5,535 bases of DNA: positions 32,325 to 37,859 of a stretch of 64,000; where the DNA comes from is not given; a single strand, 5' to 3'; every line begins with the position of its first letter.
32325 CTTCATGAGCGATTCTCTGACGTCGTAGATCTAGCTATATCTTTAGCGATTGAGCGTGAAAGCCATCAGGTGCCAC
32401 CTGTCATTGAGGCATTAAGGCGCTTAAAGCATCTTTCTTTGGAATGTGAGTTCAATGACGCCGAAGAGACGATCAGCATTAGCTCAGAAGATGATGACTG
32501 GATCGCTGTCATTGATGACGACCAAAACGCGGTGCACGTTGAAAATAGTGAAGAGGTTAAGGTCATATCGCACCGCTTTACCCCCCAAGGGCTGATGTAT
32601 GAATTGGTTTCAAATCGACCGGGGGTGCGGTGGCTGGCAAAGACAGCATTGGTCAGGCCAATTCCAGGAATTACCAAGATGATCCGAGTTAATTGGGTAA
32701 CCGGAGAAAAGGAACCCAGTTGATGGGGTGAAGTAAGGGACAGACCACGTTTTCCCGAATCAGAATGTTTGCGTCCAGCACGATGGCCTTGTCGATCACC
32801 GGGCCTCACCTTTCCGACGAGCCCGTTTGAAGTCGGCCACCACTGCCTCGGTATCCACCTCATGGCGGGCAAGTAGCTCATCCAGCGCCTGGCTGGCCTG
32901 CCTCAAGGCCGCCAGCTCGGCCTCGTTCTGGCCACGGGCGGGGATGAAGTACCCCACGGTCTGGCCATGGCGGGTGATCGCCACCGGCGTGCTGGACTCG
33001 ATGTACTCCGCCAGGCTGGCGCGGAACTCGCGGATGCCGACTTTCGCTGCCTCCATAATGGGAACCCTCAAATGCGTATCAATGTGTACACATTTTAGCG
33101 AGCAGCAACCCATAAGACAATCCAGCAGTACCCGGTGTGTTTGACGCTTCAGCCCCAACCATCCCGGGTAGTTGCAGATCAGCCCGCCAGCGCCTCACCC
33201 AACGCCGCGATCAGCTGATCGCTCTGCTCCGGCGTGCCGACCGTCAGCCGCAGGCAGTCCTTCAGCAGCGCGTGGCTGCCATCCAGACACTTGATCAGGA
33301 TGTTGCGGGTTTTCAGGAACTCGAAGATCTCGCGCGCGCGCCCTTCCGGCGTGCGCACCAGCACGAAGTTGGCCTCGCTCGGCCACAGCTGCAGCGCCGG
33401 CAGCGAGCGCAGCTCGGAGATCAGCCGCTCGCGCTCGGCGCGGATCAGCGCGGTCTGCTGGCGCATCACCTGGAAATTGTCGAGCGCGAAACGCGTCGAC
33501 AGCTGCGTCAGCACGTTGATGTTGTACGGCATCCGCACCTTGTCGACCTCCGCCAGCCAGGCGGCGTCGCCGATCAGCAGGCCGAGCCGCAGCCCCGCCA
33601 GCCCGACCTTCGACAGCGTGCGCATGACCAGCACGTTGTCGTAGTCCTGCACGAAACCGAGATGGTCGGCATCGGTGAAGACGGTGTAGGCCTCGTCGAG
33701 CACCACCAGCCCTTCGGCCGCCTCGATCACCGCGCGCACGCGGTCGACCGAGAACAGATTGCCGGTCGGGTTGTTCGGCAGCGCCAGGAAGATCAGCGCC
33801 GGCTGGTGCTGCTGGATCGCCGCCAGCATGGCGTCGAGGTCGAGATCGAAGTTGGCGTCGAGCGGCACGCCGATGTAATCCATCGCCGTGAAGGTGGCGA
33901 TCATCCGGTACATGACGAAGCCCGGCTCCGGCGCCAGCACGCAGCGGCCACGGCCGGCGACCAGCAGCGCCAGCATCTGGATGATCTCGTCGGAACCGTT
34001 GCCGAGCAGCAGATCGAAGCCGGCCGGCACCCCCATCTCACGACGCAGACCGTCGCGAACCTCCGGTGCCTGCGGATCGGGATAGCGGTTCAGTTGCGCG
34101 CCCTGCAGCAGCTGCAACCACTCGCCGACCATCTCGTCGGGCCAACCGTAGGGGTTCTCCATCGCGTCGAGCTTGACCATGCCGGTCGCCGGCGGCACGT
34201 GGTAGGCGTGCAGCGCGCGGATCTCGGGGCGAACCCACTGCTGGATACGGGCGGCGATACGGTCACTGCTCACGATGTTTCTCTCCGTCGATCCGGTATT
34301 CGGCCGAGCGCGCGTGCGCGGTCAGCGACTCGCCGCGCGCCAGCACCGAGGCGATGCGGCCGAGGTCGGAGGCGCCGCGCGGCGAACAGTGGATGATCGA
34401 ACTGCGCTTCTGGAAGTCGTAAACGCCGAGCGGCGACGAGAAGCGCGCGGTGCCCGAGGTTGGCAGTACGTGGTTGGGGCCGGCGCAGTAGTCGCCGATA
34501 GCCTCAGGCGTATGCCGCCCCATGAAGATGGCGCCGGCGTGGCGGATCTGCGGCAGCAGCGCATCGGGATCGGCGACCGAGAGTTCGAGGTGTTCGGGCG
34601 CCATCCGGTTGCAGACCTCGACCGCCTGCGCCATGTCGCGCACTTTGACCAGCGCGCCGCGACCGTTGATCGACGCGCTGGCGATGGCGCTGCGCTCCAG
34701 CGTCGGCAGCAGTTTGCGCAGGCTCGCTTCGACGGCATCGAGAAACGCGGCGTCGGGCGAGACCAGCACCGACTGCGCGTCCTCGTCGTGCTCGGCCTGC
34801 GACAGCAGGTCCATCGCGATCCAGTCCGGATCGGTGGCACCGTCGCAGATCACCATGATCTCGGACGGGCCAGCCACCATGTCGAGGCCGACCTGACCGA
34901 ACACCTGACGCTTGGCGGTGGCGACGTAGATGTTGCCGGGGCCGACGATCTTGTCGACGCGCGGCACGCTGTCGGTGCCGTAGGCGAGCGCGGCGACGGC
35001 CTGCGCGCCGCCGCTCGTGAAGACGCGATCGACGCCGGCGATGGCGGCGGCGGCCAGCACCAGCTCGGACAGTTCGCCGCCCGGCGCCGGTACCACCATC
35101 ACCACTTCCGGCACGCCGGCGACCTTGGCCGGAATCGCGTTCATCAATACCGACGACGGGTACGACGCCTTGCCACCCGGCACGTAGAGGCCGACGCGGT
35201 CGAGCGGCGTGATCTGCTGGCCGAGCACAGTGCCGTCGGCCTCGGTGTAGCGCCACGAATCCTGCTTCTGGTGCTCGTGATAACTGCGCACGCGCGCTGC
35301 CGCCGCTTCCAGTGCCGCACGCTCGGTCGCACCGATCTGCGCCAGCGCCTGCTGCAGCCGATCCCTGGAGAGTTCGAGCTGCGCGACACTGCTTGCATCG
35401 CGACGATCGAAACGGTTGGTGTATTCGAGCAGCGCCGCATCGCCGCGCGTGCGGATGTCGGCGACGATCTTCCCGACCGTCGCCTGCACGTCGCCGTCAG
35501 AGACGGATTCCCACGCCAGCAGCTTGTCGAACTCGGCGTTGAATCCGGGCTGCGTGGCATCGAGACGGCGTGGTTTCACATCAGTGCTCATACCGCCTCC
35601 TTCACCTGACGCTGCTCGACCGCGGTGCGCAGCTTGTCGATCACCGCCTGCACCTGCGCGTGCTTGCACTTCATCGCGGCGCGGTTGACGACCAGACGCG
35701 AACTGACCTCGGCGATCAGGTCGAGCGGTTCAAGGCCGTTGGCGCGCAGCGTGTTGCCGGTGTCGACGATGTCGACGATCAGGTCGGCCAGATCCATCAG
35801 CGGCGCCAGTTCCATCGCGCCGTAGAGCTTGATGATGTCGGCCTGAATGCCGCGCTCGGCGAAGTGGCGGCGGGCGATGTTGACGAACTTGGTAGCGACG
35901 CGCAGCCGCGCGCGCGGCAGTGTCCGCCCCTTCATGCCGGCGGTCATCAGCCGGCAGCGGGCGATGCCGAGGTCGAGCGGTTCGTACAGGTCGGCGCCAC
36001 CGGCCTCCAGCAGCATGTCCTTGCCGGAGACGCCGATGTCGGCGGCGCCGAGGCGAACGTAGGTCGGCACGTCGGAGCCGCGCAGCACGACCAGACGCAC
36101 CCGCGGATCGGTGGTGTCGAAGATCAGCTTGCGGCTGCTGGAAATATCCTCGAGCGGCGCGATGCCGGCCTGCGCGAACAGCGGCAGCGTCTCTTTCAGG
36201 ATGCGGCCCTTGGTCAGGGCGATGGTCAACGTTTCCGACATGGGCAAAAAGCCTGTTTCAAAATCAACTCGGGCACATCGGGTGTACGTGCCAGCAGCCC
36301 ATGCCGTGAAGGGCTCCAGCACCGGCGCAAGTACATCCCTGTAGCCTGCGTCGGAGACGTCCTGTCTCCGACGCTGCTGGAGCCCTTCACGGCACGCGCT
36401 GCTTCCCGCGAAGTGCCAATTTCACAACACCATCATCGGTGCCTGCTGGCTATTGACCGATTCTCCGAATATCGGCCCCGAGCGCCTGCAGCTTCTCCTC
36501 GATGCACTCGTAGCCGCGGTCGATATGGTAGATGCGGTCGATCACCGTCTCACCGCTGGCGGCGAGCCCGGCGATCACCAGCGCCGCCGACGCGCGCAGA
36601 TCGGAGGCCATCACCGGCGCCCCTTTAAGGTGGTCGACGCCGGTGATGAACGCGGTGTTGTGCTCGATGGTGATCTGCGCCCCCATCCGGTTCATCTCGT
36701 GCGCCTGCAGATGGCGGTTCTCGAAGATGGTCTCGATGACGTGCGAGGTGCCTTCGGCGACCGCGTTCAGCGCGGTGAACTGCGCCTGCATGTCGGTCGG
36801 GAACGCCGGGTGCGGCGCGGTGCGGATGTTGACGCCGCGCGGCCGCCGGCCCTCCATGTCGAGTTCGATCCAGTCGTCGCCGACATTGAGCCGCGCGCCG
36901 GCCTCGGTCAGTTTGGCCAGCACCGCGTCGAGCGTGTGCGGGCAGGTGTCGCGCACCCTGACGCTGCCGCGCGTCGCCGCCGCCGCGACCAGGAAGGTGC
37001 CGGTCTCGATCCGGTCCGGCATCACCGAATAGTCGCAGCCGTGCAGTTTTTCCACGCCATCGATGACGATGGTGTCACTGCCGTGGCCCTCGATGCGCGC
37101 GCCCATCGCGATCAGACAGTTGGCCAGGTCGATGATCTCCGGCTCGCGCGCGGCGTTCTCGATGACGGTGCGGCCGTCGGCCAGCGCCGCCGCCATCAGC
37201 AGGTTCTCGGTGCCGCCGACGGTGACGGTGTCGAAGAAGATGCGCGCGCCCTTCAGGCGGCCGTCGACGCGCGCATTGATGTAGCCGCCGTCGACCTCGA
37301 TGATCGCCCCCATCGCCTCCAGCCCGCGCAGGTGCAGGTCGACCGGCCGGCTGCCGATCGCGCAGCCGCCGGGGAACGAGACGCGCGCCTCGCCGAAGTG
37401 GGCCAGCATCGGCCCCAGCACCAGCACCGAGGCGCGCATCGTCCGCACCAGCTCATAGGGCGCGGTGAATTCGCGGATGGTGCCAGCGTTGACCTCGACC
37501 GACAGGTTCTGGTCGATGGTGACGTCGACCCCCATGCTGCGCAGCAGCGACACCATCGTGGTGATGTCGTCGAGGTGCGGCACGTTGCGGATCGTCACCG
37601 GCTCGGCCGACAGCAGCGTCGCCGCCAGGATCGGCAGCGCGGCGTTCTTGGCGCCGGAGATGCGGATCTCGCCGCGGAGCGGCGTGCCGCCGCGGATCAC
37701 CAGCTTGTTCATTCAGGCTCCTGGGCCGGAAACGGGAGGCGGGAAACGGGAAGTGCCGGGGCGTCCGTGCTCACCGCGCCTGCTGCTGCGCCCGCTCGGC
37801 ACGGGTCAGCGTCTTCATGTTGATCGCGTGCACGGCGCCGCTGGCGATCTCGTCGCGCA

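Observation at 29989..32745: AT-rich 2.8-kb insertion carrying a lone, atypical MrfA/YprA/DruE-type helicase: candidate single-gene defence or otherwise undescribed system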

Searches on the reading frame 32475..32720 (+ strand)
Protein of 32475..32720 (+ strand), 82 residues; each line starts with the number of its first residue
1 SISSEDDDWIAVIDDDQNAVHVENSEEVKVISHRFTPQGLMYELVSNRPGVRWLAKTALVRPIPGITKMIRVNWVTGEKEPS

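Call 59: search_solved_structures(query=A2, max_evalue=10)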
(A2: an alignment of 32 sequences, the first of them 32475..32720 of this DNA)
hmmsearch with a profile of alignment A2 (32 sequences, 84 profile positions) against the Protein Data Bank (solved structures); distinct sequences matched with E-value up to 10: 2.
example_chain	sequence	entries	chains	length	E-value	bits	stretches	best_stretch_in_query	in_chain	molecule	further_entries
1vjn_A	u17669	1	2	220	0.18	14.9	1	21-77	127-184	Zn-dependent hydrolase of metallo-beta-lactamase superfamily TM0207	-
5jqc_A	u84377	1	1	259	0.21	14.7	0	25-56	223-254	Lmo1076 protein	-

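Call 65: predict_structure(alignment_id=A2)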
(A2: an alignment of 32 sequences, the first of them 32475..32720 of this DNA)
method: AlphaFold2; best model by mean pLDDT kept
length: 82 residues; sequences in the alignment: 32
mean_pLDDT: 91.3   pTM: 0.77
mean pLDDT of the five models: 91.3, 89.7, 89.6, 89.6, 88.9
residues with pLDDT >= 90: 68; 70-90: 8; 50-70: 4; < 50: 2
segments of 3 or more residues with pLDDT < 50: none
pLDDT, mean of each block of 10 residues (from residue 1): 67 97 96 93 96 96 96 90 86
secondary structure, 60 per line:
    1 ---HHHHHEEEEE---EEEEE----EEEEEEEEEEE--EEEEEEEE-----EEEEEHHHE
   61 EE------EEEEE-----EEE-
elements in order: H4-8 E9-13 E17-21 E26-36 E39-46 E52-56 E60-62 E69-73 E79-81

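Call 67: fold_search(model_id=the predicted structure, library=pdb)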
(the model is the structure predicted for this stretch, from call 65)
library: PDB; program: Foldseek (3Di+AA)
matches with E <= 10: 846; with E <= 0.001: 0
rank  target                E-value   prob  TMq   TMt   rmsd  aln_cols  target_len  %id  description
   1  2g3r                  1.9e-01  1.00  0.49  0.35   2.1        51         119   24  Crystal Structure of 53BP1 tandem tudor domains at 1.2 A resolution (released 2007-01-02)
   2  3er0_B                2.0e-01  0.85  0.38  0.27   4.8        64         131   11  Crystal structure of the full length eIF5A from Saccharomyces cerevisiae (released 2008-12-02)
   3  4x34_B                2.1e-01  0.99  0.42  0.31   2.5        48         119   23  Crystal structure of the 53BP1 tandem tudor domain in complex with p53K381acK382me2 (released 2015-03-04)
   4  8f0w_A                2.3e-01  1.00  0.48  0.33   2.0        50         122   22  Tudor Domain of Tumor suppressor p53BP1 with MFP-5956 (released 2023-01-18)
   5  8t2d_A                2.4e-01  1.00  0.47  0.34   2.4        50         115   22  Ubiquitin variant i53:Mutant T12Y.T14E.L67R with 53BP1 Tudor domain (released 2024-03-27)
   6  3pmt                  2.7e-01  1.00  0.47  0.67   2.8        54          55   11  Crystal structure of the Tudor domain of human Tudor domain-containing protein 3 (released 2010-12-01)
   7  5vy1_B                2.7e-01  0.98  0.54  0.26   9.0        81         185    7  Crystal structure of the extended Tudor domain from BmPAPI (released 2017-06-14)
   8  4rg2_B                2.8e-01  1.00  0.52  0.36   1.8        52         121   21  Tudor Domain of Tumor suppressor p53BP1 with small molecule ligand (released 2014-10-15)
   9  6mxx_J                2.8e-01  1.00  0.51  0.36   1.8        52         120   23  Structure of 53BP1 tandem Tudor domains in complex with small molecule UNC2991 (released 2019-11-27)
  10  5j26_A                3.0e-01  0.99  0.49  0.36   7.5        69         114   19  Crystal structure of a 53BP1 Tudor domain in complex with a ubiquitin variant (released 2016-12-14)
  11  3cpf_A                3.0e-01  0.72  0.42  0.29  14.0        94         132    8  Crystal structure of human eukaryotic translation initiation factor EIF5A (released 2008-04-15)
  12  6my0_A                3.1e-01  0.99  0.47  0.32   2.4        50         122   22  Structure of 53BP1 Tandem Tudor domains with E1549P and D1550N mutations (released 2019-11-27)
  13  6mxy_B                3.1e-01  0.99  0.49  0.34   7.7        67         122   16  Structure of 53BP1 tandem Tudor domains in complex with small molecule UNC3351 (released 2019-11-27)
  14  3pnw_L                3.5e-01  0.99  0.47  0.68   3.0        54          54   11  Crystal Structure of the tudor domain of human TDRD3 in complex with an anti-TDRD3 FAB (released 2010-12-01)
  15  9ckj_F                3.5e-01  0.97  0.43  0.30   2.5        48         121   23  Co-crystal structure of 53BP1 tandem Tudor domains in complex with UNC9512 (released 2024-10-30)
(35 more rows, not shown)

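Call 77: search_protein_representatives(alignment_id=A2)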
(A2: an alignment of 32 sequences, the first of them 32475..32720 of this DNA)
Query: 32 sequences, 84 profile positions. Proteins with E-value up to 0.001 (for the whole library): 204; up to 1e-10: 146; up to 1e-30: 0. The best 150 are listed.
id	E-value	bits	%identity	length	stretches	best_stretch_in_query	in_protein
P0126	3.4e-29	116.6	-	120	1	3-81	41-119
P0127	3.5e-29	116.5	-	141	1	3-83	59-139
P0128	9.2e-29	115.2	-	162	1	3-82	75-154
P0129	1.8e-28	114.3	-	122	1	4-83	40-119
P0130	2.2e-28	114.0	-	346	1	3-81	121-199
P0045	2.9e-28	113.6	-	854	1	2-83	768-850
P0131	3.3e-28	113.4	-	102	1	3-81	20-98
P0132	3.8e-28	113.2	-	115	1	3-82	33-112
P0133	7.7e-28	112.3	-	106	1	3-83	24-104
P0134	1.4e-27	111.4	-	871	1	4-83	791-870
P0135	2.0e-27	110.9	-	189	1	3-83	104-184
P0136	4.7e-27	109.7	-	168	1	5-81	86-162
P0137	1.5e-26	108.1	-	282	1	4-82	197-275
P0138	2.9e-26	107.2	-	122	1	4-83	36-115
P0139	5.2e-26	106.4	-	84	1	5-83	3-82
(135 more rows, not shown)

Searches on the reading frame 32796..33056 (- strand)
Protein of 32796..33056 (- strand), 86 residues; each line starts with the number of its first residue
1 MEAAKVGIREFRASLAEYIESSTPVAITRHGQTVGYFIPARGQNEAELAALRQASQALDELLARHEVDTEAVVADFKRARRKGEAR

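Call 43: search_protein_families(library=padloc, proteins=[window:32796-33053:-], max_evalue=0.001)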
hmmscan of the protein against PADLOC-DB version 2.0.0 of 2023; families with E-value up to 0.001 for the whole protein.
window:32796-33053:- (85 aa): 0 families

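Call 92: search_dna_similar(query=window:32796-33056:-, collection=plasmids, mode=protein, max_evalue=0.001, max_rows=10)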
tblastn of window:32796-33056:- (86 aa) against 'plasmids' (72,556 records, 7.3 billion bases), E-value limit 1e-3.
Records with a match: 14; places in all: 14; records where one place covers at least 80% of the query: 9.
Best place of each record, by identity: 60-80% 8; <60% 6.
By first word of the organism name: Mycetohabitans 9; Chroococcidiopsis 2; Aquincola 1; Gloeothece 1; Chondrocystis 1.
By predicted mobility (MOB-suite, as given by PLSDB): non-mobilizable 8; conjugative 4; mobilizable 2.
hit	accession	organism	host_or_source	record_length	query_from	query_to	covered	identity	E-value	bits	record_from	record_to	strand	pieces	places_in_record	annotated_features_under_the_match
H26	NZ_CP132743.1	Mycetohabitans endofungorum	Rhizopus microsporus,culture isolated ...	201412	1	81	94%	66.7%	5e-28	111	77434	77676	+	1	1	prevent-host-death protein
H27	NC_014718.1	Mycetohabitans rhizoxinica HKI 454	-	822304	1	81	94%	66.7%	6e-28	111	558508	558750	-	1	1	prevent-host-death protein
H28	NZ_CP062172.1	Mycetohabitans rhizoxinica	Rhizopus microsporus,bacterial ...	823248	1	81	94%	66.7%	6e-28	111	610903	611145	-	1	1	prevent-host-death protein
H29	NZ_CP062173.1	Mycetohabitans rhizoxinica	Rhizopus microsporus,bacterial ...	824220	1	81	94%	66.7%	6e-28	111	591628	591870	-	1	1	prevent-host-death protein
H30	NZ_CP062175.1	Mycetohabitans rhizoxinica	Rhizopus microsporus,bacterial culture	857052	1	81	94%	66.7%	6e-28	111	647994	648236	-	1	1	prevent-host-death protein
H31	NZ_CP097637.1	Aquincola tertiaricarbonis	cell culture,water supply well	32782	1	83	97%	55.4%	8e-20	88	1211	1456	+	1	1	type II toxin-antitoxin system Phd/YefM family antitoxin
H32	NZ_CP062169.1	Mycetohabitans endofungorum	Rhizopus microsporus,bacterial ...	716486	21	86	77%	59.1%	4e-18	84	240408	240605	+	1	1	none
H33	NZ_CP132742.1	Mycetohabitans endofungorum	Rhizopus microsporus,culture isolated ...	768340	21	81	71%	62.3%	6e-18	83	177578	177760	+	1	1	hypothetical protein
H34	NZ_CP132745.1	Mycetohabitans endofungorum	-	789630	21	81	71%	62.3%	2e-17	82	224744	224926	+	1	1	type II toxin-antitoxin system Phd/YefM family antitoxin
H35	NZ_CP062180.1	Mycetohabitans endofungorum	Rhizopus microsporus,bacterial ...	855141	21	80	70%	63.3%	8e-18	83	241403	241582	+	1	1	hypothetical protein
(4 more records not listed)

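Call 93: get_annotated_region(hit=H26, flank=1200)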
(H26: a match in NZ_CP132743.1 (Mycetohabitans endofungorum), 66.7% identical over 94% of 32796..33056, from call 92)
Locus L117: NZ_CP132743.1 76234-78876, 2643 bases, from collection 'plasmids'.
description: Mycetohabitans endofungorum strain B14/HKI 0403 plasmid unnamed2, complete sequence
organism: Mycetohabitans endofungorum (NCBI taxid 417203)
taxonomy: Bacteria; Pseudomonadota; Betaproteobacteria; Burkholderiales; Burkholderiaceae; Mycetohabitans; Mycetohabitans endofungorum
host: -; source: Rhizopus microsporus,culture isolated from host hyphae,hyphae of ATCC 52814,forest soil; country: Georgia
typing (MOB-suite, as given by PLSDB): conjugative; relaxase MOBF; mating-pair formation MPF_F
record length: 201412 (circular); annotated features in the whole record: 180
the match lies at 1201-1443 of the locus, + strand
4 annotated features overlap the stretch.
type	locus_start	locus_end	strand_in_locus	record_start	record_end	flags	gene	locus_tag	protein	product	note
CDS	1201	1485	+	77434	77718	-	-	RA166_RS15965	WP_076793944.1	prevent-host-death protein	-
CDS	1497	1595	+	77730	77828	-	-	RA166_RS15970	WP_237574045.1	PIN domain-containing protein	-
CDS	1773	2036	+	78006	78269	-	-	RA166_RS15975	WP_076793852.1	hypothetical protein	-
CDS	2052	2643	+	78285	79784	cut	-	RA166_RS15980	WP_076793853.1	zeta toxin family protein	-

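Call 94: get_annotated_region(hit=H31, flank=1200)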
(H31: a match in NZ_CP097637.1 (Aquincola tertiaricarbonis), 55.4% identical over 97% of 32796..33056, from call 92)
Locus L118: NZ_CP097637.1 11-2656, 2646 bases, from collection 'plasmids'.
description: Aquincola tertiaricarbonis strain RN12 plasmid A, complete sequence
organism: Aquincola tertiaricarbonis (NCBI taxid 391953)
taxonomy: Bacteria; Pseudomonadota; Betaproteobacteria; Burkholderiales; Sphaerotilaceae; Aquincola; Aquincola tertiaricarbonis
host: -; source: cell culture,water supply well; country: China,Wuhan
typing (MOB-suite, as given by PLSDB): mobilizable; relaxase MOBP
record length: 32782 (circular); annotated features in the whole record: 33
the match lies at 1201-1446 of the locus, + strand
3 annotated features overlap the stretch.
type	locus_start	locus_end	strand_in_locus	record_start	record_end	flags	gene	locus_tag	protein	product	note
CDS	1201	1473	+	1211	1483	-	-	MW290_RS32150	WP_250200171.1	type II toxin-antitoxin system Phd/YefM family antitoxin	-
CDS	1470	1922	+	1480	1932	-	-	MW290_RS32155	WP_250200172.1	PIN domain-containing protein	-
CDS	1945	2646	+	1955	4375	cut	-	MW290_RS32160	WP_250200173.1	EcoAI/FtnUII family type I restriction enzme subunit R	-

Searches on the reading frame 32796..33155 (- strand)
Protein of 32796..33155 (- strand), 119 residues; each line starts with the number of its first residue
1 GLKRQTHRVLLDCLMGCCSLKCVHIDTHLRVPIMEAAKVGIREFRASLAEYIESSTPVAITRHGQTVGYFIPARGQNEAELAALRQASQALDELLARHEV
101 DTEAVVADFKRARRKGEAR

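Call 7: search_protein_families(library=pfam, proteins=[window:32796-33155:-], max_evalue=0.01)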
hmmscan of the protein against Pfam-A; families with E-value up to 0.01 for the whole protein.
window:32796-33155:- (119 aa): 2 families
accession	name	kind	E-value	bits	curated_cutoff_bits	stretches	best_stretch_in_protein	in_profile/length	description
PF02604.26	PhdYeFM_antitox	-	0.00017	21.7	29.8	1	38-97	3-66/74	Antitoxin Phd_YefM, type II toxin-antitoxin system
PF13801.11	Metal_resist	-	0.0011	19.6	29.2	1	73-116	57-100/125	Heavy-metal resistance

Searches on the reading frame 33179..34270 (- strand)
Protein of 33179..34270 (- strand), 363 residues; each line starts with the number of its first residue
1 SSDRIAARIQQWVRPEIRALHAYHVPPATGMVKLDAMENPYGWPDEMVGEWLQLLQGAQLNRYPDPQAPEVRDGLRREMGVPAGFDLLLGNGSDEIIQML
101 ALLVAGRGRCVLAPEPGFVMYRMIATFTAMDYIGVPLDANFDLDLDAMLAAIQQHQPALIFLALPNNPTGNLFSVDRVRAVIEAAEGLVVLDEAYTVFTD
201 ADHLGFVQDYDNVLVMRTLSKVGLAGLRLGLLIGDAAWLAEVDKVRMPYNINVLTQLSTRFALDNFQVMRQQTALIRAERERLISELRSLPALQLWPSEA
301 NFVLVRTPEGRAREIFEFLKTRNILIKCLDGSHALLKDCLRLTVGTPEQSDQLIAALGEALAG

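Call 9: search_protein_families(library=pfam, proteins=[window:33179-34270:-], max_evalue=0.001)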
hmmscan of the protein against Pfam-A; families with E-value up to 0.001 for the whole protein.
window:33179-34270:- (363 aa): 1 family
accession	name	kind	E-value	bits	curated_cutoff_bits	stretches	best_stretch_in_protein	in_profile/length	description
PF00155.27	Aminotran_1_2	-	2.5e-47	162.2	19.7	1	31-357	3-361/361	Aminotransferase class I and II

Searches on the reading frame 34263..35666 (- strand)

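Call 9: search_protein_families(library=pfam, proteins=[window:34263-35666:-], max_evalue=0.001)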
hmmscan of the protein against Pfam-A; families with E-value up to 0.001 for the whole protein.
window:34263-35666:- (467 aa): 1 family
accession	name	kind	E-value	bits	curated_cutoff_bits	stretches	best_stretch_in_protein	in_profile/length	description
PF00815.25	Histidinol_dh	-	1.3e-168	561.7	27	1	56-458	7-410/411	Histidinol dehydrogenase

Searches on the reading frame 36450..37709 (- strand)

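Call 9: search_protein_families(library=pfam, proteins=[window:36450-37709:-], max_evalue=0.001)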
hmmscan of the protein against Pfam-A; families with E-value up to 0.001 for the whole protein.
window:36450-37709:- (419 aa): 1 family
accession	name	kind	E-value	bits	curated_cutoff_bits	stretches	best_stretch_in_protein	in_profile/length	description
PF00275.25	EPSP_synthase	-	9.8e-127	423.6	22.8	1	6-407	2-417/417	EPSP synthase (3-phosphoshikimate 1-carboxyvinyltransferase)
